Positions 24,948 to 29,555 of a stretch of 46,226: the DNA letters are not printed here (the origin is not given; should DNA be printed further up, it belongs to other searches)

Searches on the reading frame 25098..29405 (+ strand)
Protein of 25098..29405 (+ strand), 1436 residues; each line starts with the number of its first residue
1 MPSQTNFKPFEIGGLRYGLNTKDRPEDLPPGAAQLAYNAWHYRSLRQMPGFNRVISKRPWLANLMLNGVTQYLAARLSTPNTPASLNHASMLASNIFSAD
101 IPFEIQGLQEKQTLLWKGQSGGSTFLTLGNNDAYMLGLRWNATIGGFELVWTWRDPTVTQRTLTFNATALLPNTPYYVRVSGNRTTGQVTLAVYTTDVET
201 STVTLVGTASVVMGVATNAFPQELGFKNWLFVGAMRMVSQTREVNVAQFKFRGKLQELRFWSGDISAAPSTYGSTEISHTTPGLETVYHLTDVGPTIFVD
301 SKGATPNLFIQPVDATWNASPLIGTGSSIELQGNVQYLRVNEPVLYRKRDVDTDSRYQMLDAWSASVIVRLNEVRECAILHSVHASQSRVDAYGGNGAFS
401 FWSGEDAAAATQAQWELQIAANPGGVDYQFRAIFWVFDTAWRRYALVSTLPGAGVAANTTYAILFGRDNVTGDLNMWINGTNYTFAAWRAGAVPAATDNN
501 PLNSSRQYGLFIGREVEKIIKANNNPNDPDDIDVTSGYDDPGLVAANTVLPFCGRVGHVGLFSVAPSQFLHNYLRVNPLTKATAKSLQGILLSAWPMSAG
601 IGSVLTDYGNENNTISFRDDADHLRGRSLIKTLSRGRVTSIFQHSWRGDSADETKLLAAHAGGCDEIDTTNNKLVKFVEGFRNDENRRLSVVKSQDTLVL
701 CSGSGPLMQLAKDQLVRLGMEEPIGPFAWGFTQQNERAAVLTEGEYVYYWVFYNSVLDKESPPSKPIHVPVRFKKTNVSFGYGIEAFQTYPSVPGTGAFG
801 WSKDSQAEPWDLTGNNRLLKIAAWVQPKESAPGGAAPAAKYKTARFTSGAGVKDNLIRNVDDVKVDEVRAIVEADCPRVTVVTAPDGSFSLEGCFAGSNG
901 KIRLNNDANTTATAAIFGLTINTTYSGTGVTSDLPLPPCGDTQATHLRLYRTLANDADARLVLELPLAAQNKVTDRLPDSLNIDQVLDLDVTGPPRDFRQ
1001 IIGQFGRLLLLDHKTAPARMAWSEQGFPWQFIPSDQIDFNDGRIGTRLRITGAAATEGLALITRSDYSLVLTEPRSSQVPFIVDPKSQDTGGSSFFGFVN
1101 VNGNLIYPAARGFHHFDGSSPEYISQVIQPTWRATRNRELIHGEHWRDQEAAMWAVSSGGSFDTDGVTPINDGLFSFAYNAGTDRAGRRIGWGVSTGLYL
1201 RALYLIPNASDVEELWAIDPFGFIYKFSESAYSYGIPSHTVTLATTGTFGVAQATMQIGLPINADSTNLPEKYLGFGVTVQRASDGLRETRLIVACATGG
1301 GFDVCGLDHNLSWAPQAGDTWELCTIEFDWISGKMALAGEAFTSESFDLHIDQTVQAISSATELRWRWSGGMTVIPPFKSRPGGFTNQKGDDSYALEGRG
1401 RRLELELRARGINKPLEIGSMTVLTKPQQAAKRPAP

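Call 6: search_protein_families(library=phrogs, proteins=[window:25098-29405:+], max_evalue=0.001)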
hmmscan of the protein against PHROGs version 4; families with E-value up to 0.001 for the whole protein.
window:25098-29405:+ (1436 aa): 0 families

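Call 7: search_protein_families(library=pfam, proteins=[window:25098-29405:+], max_evalue=0.01)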
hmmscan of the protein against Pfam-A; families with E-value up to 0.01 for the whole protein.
window:25098-29405:+ (1436 aa): 0 families

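Call 94: search_protein_families(library=padloc, proteins=[window:25098-29405:+], max_evalue=0.01)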
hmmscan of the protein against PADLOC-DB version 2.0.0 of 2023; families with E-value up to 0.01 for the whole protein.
window:25098-29405:+ (1436 aa): 0 families

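Call 95: search_protein_families(library=ncbifam, proteins=[window:25098-29405:+], max_evalue=0.01)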
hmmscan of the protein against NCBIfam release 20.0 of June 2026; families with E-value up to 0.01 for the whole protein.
window:25098-29405:+ (1436 aa): 0 families

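Call 101: search_solved_structures(query=window:25098-29405:+, max_evalue=1)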
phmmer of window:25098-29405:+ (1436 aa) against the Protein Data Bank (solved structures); distinct sequences matched with E-value up to 1: 1.
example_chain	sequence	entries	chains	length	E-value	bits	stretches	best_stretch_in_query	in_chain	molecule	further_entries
28nv_A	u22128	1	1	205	0.055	14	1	150-225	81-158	Fiber protein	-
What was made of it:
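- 25098..29408 (+): 1436-aa beta-rich tail protein that opens the conserved block ending with the giant and its partner. No family hit (calls 6, 7, 95, 101).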
